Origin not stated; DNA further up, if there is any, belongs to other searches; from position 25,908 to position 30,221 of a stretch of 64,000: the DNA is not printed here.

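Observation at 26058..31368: Lower-G+C three-part block: XRE-HTH/tandem-RAM regulator, micro-ORF with hairpin, and a 1337-aa Hel308/Ski2-like helicase with two unassigned terminal domains. Candidate uncharacterised nucleic-acid surveillance or defence module.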

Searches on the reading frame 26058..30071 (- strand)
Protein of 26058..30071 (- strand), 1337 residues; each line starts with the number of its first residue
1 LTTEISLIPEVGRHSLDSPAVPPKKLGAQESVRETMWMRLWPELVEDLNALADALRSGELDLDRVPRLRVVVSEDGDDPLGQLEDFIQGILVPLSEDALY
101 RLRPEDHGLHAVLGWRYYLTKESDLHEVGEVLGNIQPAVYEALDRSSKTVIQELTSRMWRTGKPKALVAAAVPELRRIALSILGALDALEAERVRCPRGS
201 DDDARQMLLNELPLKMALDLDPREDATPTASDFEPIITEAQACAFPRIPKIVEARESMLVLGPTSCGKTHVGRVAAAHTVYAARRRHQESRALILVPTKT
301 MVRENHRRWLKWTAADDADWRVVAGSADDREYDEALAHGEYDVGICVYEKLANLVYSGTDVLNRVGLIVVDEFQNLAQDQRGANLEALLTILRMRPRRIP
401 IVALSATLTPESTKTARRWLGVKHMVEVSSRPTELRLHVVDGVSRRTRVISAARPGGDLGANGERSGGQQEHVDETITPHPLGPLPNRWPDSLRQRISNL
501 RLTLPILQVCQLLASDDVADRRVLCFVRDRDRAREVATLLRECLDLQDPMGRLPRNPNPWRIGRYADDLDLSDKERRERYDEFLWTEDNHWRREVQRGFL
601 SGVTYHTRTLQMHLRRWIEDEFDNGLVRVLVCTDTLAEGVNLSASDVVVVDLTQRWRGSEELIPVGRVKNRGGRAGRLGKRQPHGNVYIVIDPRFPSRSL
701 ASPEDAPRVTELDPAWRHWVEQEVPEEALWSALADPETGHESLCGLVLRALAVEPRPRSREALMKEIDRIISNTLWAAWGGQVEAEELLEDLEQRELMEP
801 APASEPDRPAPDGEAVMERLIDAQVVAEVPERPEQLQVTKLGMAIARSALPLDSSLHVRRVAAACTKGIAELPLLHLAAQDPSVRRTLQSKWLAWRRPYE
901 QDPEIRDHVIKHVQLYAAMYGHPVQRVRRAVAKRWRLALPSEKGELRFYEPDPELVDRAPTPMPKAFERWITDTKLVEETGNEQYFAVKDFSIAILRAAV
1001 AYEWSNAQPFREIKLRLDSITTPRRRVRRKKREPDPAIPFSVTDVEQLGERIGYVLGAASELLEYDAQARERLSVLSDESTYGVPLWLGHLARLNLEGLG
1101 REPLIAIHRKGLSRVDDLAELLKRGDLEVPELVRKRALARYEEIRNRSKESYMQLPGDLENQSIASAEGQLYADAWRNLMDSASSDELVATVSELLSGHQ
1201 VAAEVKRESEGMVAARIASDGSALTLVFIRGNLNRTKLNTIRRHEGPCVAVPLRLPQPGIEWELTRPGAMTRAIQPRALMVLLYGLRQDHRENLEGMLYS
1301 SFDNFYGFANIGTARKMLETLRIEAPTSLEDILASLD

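Call 6: search_protein_families(library=pfam, proteins=[window:26058-30071:-], max_evalue=0.1)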
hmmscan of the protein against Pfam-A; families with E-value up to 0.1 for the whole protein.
window:26058-30071:- (1337 aa): 6 families
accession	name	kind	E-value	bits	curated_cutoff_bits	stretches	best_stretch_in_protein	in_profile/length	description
PF00270.35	DEAD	-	6.4e-22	78.5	26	1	239-412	2-163/167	DEAD/DEAH box helicase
PF00271.37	Helicase_C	-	2.2e-08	34.8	23.5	1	603-679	42-110/110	Helicase conserved C-terminal domain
PF04851.21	ResIII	-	2.7e-06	27.8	22.5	1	241-386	8-144/164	Type III restriction enzyme, res subunit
PF13191.12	AAA_16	-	0.0013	19.7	32.6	1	256-396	25-163/167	AAA ATPase domain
PF13401.12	AAA_22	-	0.021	15.6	27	0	255-394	5-110/130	AAA domain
PF13481.12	AAA_25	-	0.05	13.7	27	0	246-378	24-157/195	AAA domain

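Call 7: search_protein_families(library=padloc, proteins=[window:26058-30071:-], max_evalue=0.1)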
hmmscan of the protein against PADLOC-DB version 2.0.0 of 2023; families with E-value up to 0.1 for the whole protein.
window:26058-30071:- (1337 aa): 34 families (the best 25 are shown)
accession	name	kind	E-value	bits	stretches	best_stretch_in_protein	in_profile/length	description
PDLC00187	HamB1|HamB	-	4.4e-26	89.4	2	599-706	431-534/851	DEAD-box helicase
PDLC00194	HamB1|HamB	-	1.9e-22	77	2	575-688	538-648/995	DEAD-box helicase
PDLC00200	HamB2|HamB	-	8.9e-22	74.9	2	601-694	446-534/865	DEAD-box helicase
PDLC00186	HamB1|HamB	-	1.4e-21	74.2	2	600-693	446-534/864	DEAD-box helicase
PDLC00190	HamB1|HamB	-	3e-18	63.7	2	601-694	431-519/866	DEAD-box helicase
PDLC00188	HamB1|HamB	-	1e-17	61.5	2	593-681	564-648/1037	DEAD-box helicase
PDLC00176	HamB1|HamB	-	8.9e-17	58.4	2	601-691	427-512/845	DEAD-box helicase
PDLC04531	PDC-M23B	-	1.2e-15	54.7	2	253-398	311-461/1060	-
PDLC00192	HamB1|HamB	-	1.7e-15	53.8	2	238-428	267-452/1104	DEAD-box helicase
PDLC00185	HamB1|HamB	-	3.2e-15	53.1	2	600-690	440-525/871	DEAD-box helicase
PDLC00178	HamB1|HamB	-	3.4e-15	53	2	257-426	263-428/830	DEAD-box helicase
PDLC00174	HamB1|HamB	-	1.3e-14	51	2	601-677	622-694/1163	DEAD-box helicase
PDLC00201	HamB2|HamB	-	5.3e-14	49.5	1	594-690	347-438/721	DEAD-box helicase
PDLC00184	HamB1|HamB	-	3.3e-13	46.7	1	600-680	384-461/738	DEAD-box helicase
PDLC00180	HamB1|HamB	-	1.2e-12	45.2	1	579-692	329-438/709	DEAD-box helicase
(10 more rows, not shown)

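Call 8: search_protein_families(library=ncbifam, proteins=[window:26058-30071:-], max_evalue=0.1)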
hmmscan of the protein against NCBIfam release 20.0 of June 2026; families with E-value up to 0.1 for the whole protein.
window:26058-30071:- (1337 aa): 23 families
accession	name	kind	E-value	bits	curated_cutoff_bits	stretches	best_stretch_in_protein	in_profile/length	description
NF002654.0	PRK02362.1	equivalog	1.1e-31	109.9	887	2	254-439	38-209/739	ATP-dependent DNA helicase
NF040935.1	helicase_Hel308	equivalog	8.1e-29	100.3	1200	2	256-442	43-212/704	ATP-dependent DNA helicase Hel308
NF001308.0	PRK00254.1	equivalog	5.5e-28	97.6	1216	2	252-439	37-207/720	ATP-dependent DNA helicase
NF002251.0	PRK01172.1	equivalog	7.1e-25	87.3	891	2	254-439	36-207/674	ATP-dependent DNA helicase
TIGR04121.1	DEXH_lig_assoc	equivalog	8.9e-16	56.8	850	2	252-422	25-196/804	ligase-associated DNA damage response DEXH box helicase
NF008394.0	PRK11192.1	equivalog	7.8e-07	28.3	507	1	247-415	33-197/441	ATP-dependent RNA helicase SrmB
NF010337.0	PRK13766.1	equivalog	1.5e-05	23.3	610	1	256-372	31-140/781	Hef nuclease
NF010338.0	PRK13767.1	equivalog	1.8e-05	23.2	849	1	360-418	169-227/877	ATP-dependent helicase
NF002340.1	PRK01297.1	equivalog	7.3e-05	21.7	564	1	281-430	68-216/372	ATP-dependent RNA helicase RhlB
NF053631.1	RNA_helic_CshA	equivalog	0.0001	21.3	646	0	262-431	43-205/434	degradosome RNA helicase CshA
TIGR01054.1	rgy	equivalog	0.00029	18.5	471.7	1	253-392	93-226/1172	reverse gyrase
NF008170.0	PRK10917.2-4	equivalog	0.00099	17.1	975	0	237-383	401-541/826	ATP-dependent DNA helicase RecG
TIGR01587.1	cas3_core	equivalog_domain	0.0012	18.1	102.45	0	367-411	127-167/358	CRISPR-associated helicase Cas3'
NF008168.0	PRK10917.2-2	equivalog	0.0017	16.7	718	1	237-375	366-498/795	ATP-dependent DNA helicase RecG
NF041063.1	DpdF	equivalog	0.0022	16.6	550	1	252-426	155-340/813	protein DpdF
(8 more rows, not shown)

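Call 10: find_homologous_proteins(query=window:26058-30071:-)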
Query window:26058-30071:- (1337 aa): 27 proteins with E <= 0.001 among 8000 candidates.
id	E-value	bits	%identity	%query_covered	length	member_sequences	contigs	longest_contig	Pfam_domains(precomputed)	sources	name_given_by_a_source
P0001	0.0e+0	3010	100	100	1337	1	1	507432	PF00270.36,PF00271.38,PF04851.22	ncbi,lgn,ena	-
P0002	0.0e+0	2076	70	100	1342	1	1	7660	PF00270.36,PF00271.38,PF04851.22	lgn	-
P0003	0.0e+0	2070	70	100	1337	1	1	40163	PF00270.36,PF00271.38,PF04851.22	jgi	jgi:superfamily II DNA/RNA helicase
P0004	0.0e+0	1457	54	99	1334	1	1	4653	PF00270.36,PF00271.38,PF04851.22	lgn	-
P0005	0.0e+0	1428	53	99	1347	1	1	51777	PF00270.36,PF00271.38,PF04851.22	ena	-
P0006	0.0e+0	1397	52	99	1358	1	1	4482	PF00270.36,PF00271.38,PF04851.22,PF13191.13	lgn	-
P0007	7.0e-254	864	40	97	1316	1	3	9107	PF00270.36,PF00271.38,PF04851.22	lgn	-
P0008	6.0e-226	771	38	98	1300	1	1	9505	PF00270.36,PF00271.38,PF04851.22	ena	-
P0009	8.7e-129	449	36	61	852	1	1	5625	PF00270.36,PF00271.38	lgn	-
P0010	7.0e-34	135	26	63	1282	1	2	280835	PF00270.36,PF00271.38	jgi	jgi:superfamily II DNA/RNA helicase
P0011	2.1e-28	117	28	41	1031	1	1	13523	PF00270.36,PF00656.28,PF00271.38,PF22527.3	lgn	-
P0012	8.7e-28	115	30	33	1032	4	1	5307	PF00270.36,PF00656.28,PF00271.38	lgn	-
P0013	1.5e-23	101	28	39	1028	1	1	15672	PF00270.36,PF00656.28,PF00271.38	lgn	-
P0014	2.1e-11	60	39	7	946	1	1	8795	PF00270.36,PF14520.13,PF00271.38,PF21280.3,PF04851.22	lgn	-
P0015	1.1e-9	55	27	16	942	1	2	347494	PF00270.36,PF26090.1,PF00271.38,PF22527.3,PF08148.18,PF04851.22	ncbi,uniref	ncbi:DEAD/DEAH box helicase [Streptomyces sp. NPDC056194]|uniref:DEAD/DEAH box helicase n=1 Tax=uncl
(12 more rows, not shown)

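Call 11: find_encoding_contigs(protein=P0003, flank=10000, max_places=3)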
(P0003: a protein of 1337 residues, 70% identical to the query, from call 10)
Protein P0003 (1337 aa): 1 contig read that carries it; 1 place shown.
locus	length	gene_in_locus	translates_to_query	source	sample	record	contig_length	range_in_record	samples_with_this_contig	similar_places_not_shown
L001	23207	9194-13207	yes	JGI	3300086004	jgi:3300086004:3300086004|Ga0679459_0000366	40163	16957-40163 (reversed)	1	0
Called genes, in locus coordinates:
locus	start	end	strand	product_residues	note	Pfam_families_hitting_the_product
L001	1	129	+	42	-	?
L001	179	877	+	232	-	PF02308:MgtC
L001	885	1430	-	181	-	PF13302:Acetyltransf_3, PF00583:Acetyltransf_1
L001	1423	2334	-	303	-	PF01370:Epimerase (weak), PF05368:NmrA, PF13460:NAD_binding_10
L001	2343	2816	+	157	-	PF10604:Polyketide_cyc2 (weak)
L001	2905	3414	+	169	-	-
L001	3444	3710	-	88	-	-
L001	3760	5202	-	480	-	PF00479:G6PD_N, PF02781:G6PD_C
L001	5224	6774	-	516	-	-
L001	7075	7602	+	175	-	-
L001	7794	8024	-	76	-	-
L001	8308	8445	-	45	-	-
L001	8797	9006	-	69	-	-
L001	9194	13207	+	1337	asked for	PF00270:DEAD, PF04851:ResIII, PF00271:Helicase_C (weak)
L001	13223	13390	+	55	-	-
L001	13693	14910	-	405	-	PF00890:FAD_binding_2 (faint), PF01266:DAO (weak), PF01494:FAD_binding_3, PF07992:Pyr_redox_2 (faint), PF12831:FAD_oxidored, PF13450:NAD_binding_8 (weak)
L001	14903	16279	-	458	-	PF01565:FAD_binding_4, PF08031:BBE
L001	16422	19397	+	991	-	PF13191:AAA_16, PF13401:AAA_22 (weak), PF00196:GerE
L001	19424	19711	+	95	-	PF14026:SCO4226-like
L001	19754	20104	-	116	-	-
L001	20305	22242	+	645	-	PF05227:CHASE3, PF00672:HAMP, PF01590:GAF, PF13185:GAF_2, PF07730:HisKA_3, PF02518:HATPase_c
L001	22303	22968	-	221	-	PF00072:Response_reg, PF00196:GerE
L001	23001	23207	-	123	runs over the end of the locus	PF00072:Response_reg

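Call 12: find_encoding_contigs(protein=P0005, flank=10000, max_places=3)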
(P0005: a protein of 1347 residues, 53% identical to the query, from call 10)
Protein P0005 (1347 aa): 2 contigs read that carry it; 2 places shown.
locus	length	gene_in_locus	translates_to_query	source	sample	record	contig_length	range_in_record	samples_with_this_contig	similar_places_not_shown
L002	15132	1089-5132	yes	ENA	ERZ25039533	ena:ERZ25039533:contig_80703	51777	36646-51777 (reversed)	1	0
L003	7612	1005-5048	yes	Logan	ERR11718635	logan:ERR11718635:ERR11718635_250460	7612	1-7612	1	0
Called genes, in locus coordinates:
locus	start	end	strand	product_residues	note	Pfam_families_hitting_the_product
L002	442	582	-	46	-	-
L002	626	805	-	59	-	-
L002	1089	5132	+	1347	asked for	PF00270:DEAD, PF04851:ResIII, PF00271:Helicase_C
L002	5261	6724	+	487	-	-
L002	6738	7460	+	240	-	-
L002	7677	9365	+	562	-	PF24389:ORC-CDC6-like (weak), PF13191:AAA_16 (faint), PF13401:AAA_22 (faint)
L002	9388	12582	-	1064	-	PF13091:PLDc_2, PF00176:SNF2-rel_dom, PF04851:ResIII (faint), PF00270:DEAD (weak), PF00271:Helicase_C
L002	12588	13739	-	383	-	-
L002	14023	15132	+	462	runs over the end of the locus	PF13701:DDE_Tnp_1_4, PF01609:DDE_Tnp_1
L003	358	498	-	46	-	-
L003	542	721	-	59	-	-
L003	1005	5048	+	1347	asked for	PF00270:DEAD, PF04851:ResIII, PF00271:Helicase_C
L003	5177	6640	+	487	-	-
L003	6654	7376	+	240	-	-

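Call 13: find_encoding_contigs(protein=P0001, flank=10000, max_places=3)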
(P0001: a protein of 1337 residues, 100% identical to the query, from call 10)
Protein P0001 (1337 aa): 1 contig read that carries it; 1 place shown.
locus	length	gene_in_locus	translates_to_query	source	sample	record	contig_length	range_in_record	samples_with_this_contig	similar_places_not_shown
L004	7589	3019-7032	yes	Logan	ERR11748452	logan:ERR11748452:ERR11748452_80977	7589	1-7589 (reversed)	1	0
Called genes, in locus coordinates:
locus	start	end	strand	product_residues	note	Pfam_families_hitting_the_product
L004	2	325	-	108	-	?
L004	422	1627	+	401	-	PF25021:TEN_NHL (faint), PF01436:NHL (faint), PF06739:SBBP (faint), PF08450:SGL (faint), PF17170:DUF5128 (weak)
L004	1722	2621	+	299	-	-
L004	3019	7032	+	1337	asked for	PF00270:DEAD, PF04851:ResIII (weak), PF00271:Helicase_C (weak)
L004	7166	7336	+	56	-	-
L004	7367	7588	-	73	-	?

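Call 14: find_encoding_contigs(protein=P0002, flank=10000, max_places=3)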
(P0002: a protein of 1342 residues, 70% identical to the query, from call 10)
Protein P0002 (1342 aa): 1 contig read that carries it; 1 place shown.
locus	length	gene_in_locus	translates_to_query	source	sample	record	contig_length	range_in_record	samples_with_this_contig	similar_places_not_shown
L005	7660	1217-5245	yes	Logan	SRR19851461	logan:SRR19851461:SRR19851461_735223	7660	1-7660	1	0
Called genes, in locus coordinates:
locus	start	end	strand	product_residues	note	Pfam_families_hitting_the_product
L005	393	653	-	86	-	-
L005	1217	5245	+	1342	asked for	PF00270:DEAD, PF04851:ResIII (weak), PF00271:Helicase_C (weak)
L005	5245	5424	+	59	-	-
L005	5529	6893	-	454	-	-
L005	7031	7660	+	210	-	?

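Call 15: find_encoding_contigs(protein=P0007, flank=10000, max_places=3)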
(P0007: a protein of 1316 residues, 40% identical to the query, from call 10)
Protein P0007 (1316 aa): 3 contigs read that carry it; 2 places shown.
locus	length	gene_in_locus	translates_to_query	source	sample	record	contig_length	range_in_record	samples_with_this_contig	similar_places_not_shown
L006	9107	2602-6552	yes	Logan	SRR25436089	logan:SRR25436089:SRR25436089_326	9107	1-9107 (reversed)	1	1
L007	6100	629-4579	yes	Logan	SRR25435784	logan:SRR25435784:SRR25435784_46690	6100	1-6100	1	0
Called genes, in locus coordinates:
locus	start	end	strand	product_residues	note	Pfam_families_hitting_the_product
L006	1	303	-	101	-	?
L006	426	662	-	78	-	-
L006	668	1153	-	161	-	PF00583:Acetyltransf_1, PF13673:Acetyltransf_10 (weak), PF13508:Acetyltransf_7, PF08445:FR47 (weak)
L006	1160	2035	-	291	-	-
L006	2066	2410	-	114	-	-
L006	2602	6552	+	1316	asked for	PF00270:DEAD, PF04851:ResIII, PF00271:Helicase_C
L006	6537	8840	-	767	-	PF22527:DEXQc_Suv3, PF00271:Helicase_C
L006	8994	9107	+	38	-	?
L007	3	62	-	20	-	?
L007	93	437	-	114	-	-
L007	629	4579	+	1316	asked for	PF00270:DEAD, PF04851:ResIII, PF00271:Helicase_C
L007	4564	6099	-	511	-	?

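Call 16: find_encoding_contigs(protein=P0008, flank=10000, max_places=3)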
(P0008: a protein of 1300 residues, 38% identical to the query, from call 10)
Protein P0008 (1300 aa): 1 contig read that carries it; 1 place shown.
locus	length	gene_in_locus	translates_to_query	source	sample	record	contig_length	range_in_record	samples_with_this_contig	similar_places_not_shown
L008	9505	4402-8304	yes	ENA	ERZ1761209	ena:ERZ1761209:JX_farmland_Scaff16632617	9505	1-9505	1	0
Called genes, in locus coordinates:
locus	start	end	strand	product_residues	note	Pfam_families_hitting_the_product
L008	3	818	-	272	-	?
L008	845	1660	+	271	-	PF08282:Hydrolase_3 (faint)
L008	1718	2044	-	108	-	-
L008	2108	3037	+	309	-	-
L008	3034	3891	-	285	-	PF27178:sll0997_C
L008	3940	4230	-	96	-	-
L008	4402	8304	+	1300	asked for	PF00270:DEAD, PF04851:ResIII, PF00271:Helicase_C (weak)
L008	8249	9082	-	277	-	PF12697:Abhydrolase_6, PF00561:Abhydrolase_1, PF12146:Hydrolase_4 (weak)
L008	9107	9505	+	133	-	?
